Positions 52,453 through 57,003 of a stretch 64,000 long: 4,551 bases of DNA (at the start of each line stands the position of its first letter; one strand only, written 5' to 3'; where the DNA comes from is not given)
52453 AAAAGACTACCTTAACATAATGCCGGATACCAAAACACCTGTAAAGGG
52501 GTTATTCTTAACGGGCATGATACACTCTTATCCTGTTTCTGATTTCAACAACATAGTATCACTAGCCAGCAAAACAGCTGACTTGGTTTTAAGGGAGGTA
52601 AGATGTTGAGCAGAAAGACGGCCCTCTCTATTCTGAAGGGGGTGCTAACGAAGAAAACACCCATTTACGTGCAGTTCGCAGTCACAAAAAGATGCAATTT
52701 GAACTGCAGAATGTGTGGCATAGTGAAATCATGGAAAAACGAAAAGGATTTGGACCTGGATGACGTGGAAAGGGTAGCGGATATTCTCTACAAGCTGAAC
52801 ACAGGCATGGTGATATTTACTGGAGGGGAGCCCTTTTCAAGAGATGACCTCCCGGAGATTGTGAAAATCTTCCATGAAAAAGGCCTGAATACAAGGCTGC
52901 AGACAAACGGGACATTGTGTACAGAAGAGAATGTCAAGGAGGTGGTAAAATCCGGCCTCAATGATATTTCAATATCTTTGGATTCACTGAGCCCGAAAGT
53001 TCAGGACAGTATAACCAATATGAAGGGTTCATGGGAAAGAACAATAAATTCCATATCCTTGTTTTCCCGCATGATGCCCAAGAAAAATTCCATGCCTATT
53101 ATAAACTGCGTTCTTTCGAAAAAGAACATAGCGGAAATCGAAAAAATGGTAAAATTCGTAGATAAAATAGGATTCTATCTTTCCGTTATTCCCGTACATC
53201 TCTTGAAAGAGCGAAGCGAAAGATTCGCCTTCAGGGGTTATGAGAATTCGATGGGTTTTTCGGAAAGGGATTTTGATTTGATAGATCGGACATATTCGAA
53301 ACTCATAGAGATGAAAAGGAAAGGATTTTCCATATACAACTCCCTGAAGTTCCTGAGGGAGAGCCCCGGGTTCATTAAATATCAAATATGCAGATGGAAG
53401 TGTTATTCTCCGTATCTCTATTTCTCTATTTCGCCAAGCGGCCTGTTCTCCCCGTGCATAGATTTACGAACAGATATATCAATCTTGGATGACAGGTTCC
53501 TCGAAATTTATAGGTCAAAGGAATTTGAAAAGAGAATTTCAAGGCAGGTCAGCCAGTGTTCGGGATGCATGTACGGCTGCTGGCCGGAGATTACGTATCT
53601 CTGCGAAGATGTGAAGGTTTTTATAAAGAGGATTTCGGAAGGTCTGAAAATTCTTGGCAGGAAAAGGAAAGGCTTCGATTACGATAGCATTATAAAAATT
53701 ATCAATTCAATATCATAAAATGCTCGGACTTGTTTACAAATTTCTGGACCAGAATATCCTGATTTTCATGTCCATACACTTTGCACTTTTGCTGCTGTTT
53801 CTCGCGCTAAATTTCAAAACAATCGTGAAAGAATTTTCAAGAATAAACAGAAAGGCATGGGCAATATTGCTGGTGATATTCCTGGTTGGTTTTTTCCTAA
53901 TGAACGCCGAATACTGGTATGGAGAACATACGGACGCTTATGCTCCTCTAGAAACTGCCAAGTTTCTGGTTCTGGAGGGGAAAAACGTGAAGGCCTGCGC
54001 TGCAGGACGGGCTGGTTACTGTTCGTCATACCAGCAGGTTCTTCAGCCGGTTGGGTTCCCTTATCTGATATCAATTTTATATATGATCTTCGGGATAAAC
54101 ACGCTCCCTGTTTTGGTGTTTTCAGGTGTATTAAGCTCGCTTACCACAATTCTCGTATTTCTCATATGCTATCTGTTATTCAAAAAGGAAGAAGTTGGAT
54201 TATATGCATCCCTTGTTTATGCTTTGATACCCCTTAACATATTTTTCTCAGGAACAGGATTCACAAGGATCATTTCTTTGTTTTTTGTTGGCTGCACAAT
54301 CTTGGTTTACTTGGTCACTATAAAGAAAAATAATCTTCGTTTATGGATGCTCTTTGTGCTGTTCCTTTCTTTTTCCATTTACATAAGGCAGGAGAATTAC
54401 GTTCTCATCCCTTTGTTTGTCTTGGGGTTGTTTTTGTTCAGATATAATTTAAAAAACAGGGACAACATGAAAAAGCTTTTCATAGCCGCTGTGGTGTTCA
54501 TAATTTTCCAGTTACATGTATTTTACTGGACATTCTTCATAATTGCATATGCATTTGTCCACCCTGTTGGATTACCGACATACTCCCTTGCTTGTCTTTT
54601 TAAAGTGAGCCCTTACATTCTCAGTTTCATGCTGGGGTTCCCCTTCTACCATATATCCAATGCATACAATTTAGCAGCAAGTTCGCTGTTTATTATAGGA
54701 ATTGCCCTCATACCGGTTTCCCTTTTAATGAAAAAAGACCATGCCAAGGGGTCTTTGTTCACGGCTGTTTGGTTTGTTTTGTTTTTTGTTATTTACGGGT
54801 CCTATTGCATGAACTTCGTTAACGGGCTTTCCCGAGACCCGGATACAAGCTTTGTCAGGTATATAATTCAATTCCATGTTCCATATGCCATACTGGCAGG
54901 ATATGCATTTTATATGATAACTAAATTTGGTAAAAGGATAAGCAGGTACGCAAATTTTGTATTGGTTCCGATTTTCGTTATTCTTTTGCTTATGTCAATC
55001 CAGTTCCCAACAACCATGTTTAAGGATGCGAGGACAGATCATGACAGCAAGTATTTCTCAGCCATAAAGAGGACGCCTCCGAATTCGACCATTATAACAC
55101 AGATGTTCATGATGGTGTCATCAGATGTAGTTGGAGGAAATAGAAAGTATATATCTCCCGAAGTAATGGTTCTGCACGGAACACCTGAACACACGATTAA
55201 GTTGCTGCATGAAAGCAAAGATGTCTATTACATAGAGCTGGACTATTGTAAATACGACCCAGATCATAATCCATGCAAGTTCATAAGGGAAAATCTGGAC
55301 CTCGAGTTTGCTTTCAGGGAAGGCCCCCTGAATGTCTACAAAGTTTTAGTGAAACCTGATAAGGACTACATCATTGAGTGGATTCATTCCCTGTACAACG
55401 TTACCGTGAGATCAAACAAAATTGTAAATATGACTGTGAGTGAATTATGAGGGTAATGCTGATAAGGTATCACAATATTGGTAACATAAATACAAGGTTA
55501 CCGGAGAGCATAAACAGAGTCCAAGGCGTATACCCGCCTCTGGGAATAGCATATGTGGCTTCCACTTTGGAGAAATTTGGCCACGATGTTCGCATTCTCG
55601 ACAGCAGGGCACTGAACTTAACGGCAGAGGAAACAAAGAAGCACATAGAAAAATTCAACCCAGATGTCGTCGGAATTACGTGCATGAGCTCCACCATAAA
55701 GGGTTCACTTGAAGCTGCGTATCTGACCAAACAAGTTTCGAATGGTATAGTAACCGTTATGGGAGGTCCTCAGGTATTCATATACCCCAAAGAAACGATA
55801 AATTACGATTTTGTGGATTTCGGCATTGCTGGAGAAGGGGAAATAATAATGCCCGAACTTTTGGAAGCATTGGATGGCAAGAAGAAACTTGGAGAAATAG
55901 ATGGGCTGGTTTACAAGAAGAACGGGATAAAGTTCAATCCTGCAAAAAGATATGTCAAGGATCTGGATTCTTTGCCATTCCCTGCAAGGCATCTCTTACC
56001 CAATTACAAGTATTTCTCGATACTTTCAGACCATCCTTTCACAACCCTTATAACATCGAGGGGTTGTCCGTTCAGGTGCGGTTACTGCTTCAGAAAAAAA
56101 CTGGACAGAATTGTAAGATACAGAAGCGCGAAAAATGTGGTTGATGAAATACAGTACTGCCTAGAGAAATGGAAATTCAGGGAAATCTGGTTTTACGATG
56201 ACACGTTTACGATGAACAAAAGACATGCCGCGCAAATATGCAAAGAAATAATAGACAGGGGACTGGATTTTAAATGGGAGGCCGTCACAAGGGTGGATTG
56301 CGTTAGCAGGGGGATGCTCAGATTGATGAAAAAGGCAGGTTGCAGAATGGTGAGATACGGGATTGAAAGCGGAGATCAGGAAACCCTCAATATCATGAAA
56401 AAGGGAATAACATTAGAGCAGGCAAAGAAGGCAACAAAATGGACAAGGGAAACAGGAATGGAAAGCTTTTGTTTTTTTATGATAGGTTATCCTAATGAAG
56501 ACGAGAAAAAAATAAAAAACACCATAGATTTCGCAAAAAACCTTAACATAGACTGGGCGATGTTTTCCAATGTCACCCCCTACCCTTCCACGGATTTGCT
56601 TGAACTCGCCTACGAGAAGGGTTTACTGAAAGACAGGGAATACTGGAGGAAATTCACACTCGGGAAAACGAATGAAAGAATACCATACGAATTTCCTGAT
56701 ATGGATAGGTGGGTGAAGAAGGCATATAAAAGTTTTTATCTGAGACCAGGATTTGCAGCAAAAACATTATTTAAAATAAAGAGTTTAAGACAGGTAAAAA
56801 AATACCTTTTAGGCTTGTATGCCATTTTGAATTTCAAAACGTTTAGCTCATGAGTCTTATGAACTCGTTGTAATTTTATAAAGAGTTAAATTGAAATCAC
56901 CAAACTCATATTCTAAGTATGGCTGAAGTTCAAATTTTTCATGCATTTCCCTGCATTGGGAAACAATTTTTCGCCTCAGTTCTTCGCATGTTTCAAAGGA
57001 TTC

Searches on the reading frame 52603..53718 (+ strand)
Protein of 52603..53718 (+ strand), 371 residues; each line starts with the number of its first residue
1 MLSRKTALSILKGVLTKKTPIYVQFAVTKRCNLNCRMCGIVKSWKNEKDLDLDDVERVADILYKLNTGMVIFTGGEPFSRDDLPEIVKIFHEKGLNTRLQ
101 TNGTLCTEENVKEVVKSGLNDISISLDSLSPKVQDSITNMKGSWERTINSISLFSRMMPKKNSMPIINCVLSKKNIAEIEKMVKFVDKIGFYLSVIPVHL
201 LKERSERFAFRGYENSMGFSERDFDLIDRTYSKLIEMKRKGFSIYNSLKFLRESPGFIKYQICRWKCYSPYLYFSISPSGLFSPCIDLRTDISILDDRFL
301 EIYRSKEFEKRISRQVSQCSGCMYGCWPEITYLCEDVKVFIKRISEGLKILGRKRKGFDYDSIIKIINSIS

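Call 10: search_protein_families(library=pfam, proteins=[window:52603-53718:+], max_evalue=0.01)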
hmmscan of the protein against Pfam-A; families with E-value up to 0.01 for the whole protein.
window:52603-53718:+ (371 aa): 4 families
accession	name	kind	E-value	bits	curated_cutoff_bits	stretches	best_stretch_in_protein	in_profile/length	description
PF04055.27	Radical_SAM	-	1.7e-27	97.1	29.5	1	27-186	3-166/166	Radical SAM superfamily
PF11946.13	DUF3463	-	1.8e-05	25.1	31.3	1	228-340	25-128/134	Domain of unknown function (DUF3463)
PF13353.11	Fer4_12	-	5.1e-05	24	22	1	29-128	13-115/137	4Fe-4S single cluster domain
PF13186.11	SPASM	-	0.0098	16.6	21.5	1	267-322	1-66/67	Iron-sulfur cluster-binding domain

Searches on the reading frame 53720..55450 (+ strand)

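Call 10: search_protein_families(library=pfam, proteins=[window:53720-55450:+], max_evalue=0.01)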
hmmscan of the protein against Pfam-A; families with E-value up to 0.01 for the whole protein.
window:53720-55450:+ (576 aa): 2 families
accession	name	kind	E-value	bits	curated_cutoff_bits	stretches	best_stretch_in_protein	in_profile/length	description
PF13231.12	PMT_2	-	4.4e-11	43.7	26.1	1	109-267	2-158/160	Dolichyl-phosphate-mannose-protein mannosyltransferase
PF13567.11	DUF4131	-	0.0054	16.9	31.6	1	19-88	12-72/165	Domain of unknown function (DUF4131)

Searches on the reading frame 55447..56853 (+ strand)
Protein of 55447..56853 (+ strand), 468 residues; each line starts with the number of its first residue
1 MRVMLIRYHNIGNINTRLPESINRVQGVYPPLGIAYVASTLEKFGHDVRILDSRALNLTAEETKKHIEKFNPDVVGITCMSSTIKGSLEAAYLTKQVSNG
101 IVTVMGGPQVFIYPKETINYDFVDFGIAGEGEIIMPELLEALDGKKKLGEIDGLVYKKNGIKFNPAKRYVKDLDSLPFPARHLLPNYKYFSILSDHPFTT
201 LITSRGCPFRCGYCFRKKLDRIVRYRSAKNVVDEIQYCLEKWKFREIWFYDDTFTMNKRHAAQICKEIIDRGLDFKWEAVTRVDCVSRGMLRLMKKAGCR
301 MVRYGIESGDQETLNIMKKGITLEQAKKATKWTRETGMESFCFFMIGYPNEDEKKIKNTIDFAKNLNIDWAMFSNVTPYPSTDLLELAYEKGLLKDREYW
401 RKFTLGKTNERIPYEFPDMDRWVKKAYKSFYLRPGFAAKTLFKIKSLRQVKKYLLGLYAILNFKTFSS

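Call 10: search_protein_families(library=pfam, proteins=[window:55447-56853:+], max_evalue=0.01)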
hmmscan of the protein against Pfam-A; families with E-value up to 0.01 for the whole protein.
window:55447-56853:+ (468 aa): 3 families
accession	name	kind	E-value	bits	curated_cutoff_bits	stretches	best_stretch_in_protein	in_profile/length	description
PF04055.27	Radical_SAM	-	1.6e-25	90.6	29.5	1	202-363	2-166/166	Radical SAM superfamily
PF02310.24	B12-binding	-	2.4e-23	82.7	32.1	1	24-138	7-120/121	B12 binding domain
PF19864.5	Radical_SAM_N2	-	0.0035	17.2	29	0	103-147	89-130/151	Radical SAM proteins, N-terminal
